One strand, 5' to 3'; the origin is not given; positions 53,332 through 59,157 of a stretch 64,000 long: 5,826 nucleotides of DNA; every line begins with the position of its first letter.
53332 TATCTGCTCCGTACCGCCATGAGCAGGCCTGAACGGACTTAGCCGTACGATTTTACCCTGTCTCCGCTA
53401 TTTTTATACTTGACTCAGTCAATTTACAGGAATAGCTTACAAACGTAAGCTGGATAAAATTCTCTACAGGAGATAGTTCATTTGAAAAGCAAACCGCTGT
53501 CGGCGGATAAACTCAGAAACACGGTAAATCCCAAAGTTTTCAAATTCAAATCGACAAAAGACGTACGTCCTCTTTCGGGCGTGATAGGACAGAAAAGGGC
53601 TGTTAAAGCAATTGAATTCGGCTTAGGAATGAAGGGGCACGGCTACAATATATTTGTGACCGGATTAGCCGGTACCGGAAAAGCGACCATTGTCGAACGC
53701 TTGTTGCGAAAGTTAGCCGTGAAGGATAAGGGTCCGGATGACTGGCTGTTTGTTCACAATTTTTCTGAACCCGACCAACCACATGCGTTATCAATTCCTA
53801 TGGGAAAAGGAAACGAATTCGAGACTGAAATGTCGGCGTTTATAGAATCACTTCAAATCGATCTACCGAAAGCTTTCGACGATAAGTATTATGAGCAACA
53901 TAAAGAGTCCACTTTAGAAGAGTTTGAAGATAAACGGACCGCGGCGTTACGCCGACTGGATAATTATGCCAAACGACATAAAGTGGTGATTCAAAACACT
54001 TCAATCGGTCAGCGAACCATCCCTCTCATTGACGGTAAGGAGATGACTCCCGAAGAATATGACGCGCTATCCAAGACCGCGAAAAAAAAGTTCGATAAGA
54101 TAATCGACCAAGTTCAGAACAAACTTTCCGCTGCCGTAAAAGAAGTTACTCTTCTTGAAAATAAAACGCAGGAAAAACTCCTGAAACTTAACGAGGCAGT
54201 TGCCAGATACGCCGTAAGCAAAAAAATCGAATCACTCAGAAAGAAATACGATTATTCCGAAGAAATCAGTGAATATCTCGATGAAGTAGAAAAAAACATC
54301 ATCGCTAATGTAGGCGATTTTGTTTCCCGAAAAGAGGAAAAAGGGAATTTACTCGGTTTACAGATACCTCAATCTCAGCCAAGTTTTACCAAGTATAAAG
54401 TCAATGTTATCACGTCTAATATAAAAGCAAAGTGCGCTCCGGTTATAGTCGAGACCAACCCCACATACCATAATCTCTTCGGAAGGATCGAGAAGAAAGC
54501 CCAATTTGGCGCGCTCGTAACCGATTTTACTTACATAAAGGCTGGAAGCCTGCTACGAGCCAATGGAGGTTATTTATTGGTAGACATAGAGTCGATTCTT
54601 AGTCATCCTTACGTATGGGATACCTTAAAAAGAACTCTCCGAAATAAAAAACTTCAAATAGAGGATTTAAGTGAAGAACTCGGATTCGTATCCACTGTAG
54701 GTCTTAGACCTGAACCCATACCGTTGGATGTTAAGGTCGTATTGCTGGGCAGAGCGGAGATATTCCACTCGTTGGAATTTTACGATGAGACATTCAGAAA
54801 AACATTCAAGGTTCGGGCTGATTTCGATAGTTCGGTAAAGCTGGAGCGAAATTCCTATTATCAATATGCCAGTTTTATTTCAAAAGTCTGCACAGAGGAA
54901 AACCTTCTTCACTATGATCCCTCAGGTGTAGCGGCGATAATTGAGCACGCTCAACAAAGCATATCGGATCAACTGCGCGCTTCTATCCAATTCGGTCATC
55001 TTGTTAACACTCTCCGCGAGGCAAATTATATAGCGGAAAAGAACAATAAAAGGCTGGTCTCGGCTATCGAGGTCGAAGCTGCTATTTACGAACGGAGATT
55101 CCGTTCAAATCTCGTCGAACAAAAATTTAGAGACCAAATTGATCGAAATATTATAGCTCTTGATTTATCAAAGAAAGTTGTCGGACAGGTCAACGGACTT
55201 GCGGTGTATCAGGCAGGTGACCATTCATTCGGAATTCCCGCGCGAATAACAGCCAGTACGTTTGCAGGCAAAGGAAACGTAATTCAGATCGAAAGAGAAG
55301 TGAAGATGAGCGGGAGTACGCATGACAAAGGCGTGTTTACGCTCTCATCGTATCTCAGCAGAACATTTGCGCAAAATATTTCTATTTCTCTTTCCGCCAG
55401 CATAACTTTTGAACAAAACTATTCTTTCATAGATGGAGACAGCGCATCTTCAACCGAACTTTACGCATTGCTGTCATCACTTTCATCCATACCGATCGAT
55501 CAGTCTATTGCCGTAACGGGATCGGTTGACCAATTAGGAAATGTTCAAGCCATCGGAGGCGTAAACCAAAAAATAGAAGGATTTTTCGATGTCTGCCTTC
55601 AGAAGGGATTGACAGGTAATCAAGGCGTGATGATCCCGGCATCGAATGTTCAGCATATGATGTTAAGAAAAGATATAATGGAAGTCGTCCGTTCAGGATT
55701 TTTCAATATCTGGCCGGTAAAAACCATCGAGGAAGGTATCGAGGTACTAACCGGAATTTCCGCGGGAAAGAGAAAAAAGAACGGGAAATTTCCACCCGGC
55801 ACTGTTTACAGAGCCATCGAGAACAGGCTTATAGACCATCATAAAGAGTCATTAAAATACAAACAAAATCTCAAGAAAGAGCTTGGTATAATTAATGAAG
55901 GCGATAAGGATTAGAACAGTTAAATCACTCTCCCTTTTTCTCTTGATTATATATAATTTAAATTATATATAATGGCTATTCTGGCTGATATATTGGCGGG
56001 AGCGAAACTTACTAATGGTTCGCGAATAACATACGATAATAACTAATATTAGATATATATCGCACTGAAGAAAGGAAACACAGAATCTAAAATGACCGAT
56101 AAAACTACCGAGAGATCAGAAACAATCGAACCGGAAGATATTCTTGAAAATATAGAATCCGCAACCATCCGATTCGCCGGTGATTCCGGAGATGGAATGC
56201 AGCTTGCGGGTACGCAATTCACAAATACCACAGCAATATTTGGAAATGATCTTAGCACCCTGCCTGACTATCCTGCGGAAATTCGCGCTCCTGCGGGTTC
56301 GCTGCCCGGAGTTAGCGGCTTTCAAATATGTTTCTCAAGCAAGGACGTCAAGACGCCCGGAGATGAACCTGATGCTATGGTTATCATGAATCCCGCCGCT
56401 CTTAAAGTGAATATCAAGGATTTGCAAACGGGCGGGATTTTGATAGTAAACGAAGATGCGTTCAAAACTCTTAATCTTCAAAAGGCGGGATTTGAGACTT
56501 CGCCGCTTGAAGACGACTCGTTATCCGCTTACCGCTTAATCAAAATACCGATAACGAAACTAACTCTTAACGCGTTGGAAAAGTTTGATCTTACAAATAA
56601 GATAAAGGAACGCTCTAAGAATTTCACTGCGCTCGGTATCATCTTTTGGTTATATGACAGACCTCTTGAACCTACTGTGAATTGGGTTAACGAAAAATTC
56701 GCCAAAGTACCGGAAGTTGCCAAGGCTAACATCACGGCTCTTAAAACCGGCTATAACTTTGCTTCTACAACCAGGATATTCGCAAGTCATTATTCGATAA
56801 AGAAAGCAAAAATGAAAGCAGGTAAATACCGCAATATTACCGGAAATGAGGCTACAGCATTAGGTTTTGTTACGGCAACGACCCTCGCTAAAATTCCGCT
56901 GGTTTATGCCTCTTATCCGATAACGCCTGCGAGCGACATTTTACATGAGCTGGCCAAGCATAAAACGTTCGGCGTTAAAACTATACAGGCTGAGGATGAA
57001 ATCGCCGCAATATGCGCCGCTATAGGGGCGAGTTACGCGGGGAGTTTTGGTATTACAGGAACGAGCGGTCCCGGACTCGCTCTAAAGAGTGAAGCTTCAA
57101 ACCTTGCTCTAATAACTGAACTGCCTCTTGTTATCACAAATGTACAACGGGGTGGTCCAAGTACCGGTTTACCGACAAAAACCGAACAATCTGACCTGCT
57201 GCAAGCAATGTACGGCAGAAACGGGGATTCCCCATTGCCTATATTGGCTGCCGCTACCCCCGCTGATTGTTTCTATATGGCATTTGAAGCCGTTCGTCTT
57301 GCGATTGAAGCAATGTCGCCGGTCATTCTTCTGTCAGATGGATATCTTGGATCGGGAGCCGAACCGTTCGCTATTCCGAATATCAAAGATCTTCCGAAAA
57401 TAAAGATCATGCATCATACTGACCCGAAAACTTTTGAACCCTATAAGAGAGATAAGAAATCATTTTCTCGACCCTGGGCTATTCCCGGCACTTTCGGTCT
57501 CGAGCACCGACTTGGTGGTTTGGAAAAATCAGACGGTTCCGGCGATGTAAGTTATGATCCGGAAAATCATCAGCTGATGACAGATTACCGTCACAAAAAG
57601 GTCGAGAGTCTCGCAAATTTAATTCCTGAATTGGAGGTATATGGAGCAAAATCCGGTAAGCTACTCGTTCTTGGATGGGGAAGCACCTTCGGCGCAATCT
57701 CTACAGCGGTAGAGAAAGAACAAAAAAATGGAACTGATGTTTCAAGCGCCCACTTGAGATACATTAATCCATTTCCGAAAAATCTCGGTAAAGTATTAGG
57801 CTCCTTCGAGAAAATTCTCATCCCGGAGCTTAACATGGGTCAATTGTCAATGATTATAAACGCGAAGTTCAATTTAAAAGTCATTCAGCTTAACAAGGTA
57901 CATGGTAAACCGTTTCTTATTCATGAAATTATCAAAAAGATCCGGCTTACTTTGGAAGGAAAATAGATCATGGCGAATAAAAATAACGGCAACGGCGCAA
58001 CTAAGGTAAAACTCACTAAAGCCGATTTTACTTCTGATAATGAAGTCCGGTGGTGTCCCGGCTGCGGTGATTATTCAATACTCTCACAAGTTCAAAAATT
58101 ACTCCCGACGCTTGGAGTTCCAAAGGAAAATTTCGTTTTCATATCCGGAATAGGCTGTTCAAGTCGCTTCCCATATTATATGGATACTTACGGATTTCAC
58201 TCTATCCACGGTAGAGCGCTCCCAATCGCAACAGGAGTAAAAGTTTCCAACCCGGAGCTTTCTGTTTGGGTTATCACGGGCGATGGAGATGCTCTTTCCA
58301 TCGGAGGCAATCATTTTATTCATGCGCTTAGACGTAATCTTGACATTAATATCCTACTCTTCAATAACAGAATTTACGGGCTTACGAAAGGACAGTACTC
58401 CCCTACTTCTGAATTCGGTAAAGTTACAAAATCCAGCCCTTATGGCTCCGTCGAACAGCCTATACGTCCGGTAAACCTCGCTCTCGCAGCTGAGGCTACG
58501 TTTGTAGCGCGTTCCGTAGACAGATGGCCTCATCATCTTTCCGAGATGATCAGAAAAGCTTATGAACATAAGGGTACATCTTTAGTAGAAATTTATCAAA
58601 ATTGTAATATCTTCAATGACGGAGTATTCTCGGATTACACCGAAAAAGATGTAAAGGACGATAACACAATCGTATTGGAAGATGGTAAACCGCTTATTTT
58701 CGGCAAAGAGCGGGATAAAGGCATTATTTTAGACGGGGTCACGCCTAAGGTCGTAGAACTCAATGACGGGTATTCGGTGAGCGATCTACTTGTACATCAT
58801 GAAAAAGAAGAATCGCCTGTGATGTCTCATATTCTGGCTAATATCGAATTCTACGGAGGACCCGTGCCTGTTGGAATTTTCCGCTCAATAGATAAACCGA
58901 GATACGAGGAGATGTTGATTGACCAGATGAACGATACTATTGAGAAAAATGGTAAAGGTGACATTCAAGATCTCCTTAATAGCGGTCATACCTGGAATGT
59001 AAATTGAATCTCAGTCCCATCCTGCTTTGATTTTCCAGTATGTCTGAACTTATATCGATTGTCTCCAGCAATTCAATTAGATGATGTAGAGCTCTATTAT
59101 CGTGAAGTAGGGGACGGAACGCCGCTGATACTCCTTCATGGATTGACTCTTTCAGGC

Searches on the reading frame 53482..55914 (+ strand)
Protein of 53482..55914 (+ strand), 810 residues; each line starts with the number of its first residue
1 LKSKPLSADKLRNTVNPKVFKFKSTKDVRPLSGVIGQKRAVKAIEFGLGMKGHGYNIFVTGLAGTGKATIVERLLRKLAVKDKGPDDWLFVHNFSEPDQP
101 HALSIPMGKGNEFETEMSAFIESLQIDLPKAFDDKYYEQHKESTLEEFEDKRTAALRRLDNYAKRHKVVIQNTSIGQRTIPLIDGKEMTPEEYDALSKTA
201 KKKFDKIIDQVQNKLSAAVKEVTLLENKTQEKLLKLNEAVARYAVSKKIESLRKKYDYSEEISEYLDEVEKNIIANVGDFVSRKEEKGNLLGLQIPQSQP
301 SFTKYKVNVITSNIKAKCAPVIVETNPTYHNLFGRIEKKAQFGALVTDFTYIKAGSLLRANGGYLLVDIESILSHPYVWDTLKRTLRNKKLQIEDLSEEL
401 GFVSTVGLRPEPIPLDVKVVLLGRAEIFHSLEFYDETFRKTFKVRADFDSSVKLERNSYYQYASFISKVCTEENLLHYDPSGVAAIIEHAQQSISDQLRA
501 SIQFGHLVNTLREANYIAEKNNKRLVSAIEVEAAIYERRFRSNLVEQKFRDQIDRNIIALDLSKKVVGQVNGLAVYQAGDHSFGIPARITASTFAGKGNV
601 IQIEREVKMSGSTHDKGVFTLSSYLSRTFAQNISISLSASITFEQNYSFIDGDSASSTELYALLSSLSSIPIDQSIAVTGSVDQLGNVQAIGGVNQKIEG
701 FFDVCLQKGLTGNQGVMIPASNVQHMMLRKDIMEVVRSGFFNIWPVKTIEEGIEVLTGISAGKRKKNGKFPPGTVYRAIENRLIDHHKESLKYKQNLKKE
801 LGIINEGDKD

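Call 67: search_protein_families(library=pfam, proteins=[window:53482-55914:+], max_evalue=0.0001)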
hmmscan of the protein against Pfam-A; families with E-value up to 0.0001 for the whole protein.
window:53482-55914:+ (810 aa): 4 families
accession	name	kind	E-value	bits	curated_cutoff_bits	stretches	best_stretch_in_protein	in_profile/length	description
PF13654.12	AAA_32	-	2.9e-54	183.1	21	1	318-449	2-133/133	LonB-like, AAA domain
PF20436.4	LonB_AAA-LID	-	2e-15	57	22.4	1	477-541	1-65/65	Archaeal LonB, AAA+ ATPase LID domain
PF20437.3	LonC_helical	-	1.1e-10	41.7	24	1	87-119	1-33/34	Lon-like LonC helical domain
PF05362.19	Lon_C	-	5.6e-09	36.3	21.1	1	564-754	24-200/205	Lon protease (S16) C-terminal proteolytic domain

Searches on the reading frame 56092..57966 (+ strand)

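Call 67: search_protein_families(library=pfam, proteins=[window:56092-57966:+], max_evalue=0.0001)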
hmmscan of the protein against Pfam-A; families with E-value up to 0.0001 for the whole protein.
window:56092-57966:+ (624 aa): 3 families
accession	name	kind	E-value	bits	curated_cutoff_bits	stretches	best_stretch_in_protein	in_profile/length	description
PF01855.24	POR_N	-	5.6e-51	174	27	1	270-481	9-220/231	Pyruvate flavodoxin/ferredoxin oxidoreductase, thiamine diP-bdg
PF01558.24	POR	-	1.9e-24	87.2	27.4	1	33-221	2-172/173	Pyruvate ferredoxin/flavodoxin oxidoreductase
PF17147.9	PFOR_II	-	4.2e-06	27.5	27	1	524-603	3-92/102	Pyruvate:ferredoxin oxidoreductase core domain II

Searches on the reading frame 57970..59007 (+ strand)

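Call 67: search_protein_families(library=pfam, proteins=[window:57970-59007:+], max_evalue=0.0001)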
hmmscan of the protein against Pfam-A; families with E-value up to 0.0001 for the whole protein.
window:57970-59007:+ (345 aa): 1 family
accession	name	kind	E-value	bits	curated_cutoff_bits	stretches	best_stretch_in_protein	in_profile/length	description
PF02775.26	TPP_enzyme_C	-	1.2e-34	119.7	21.9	1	61-208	2-151/151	Thiamine pyrophosphate enzyme, C-terminal TPP binding domain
